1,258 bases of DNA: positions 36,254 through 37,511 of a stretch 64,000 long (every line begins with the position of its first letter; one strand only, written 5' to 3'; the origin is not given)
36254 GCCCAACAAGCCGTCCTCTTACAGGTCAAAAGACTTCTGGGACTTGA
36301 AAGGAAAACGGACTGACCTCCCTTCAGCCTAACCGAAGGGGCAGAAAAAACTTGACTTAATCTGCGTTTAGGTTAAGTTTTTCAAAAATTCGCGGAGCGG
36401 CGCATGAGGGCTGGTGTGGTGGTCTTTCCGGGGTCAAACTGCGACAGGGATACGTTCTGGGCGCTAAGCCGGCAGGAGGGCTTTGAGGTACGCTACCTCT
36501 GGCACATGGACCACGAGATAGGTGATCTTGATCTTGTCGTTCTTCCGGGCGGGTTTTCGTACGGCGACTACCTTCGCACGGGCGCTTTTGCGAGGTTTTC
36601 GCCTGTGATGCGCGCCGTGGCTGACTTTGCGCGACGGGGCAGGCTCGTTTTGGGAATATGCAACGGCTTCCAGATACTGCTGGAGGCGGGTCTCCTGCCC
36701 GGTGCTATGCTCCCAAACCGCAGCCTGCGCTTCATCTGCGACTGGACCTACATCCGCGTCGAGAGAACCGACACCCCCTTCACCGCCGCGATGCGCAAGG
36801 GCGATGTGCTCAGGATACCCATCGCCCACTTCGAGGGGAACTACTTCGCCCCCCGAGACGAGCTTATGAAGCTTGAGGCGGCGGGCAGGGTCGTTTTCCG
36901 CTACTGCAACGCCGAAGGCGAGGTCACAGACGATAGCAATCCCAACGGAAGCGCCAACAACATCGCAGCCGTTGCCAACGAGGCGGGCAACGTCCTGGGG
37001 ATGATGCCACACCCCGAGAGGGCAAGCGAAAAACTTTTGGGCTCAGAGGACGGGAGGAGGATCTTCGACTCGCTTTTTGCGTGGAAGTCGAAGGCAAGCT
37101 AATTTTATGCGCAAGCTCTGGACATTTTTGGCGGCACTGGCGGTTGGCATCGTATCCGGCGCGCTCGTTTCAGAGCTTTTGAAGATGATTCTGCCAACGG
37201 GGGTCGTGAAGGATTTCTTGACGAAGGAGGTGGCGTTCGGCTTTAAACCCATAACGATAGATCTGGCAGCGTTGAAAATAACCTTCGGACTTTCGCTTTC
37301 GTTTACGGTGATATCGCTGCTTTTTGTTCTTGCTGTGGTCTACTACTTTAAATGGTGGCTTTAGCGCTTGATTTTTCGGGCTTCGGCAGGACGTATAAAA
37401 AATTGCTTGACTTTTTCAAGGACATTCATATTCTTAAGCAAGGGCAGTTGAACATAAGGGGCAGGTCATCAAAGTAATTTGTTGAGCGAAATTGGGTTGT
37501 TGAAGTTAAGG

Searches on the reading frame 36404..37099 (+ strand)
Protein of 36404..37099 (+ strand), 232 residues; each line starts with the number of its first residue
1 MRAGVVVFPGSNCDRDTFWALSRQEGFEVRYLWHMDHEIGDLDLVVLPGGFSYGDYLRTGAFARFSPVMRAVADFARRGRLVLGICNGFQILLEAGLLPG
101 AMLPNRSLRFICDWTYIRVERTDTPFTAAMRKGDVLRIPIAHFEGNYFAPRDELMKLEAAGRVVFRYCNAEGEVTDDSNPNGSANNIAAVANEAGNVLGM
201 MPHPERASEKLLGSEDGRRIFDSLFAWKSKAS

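Call 18: search_protein_families(library=pfam, proteins=[window:36404-37099:+], max_evalue=0.001)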
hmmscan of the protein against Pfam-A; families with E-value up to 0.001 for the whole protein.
window:36404-37099:+ (232 aa): 3 families
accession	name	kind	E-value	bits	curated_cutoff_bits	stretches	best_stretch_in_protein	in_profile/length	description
PF13507.12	GATase_5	-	1.1e-45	156.2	27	1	2-211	3-233/260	CobB/CobQ-like glutamine amidotransferase domain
PF07685.20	GATase_3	-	2.7e-08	34.1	27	1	19-93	17-89/196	CobB/CobQ-like glutamine amidotransferase domain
PF01965.30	DJ-1_PfpI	-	2.8e-08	34.2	26.6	1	38-100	58-115/165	DJ-1/PfpI family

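Call 71: find_encoding_contigs(protein=window:36404-37099:+, flank=2000, max_places=3)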
Protein window:36404-37099:+ (232 aa): no gene with exactly this product is on record in the collection.

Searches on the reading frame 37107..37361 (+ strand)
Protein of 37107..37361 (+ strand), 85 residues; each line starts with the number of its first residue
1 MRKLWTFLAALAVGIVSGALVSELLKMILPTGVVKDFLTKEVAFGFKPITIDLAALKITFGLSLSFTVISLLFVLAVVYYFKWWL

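Call 105: search_protein_families(library=ncbifam, proteins=[window:37107-37361:+], max_evalue=0.1)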
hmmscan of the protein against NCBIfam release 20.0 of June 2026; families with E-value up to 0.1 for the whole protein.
window:37107-37361:+ (85 aa): 0 families
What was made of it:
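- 37107..37364 (+): DUF4321-type small membrane protein (85 aa), the conserved upstream neighbour of the cassette. NCBIfam gave no hit (call 105).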
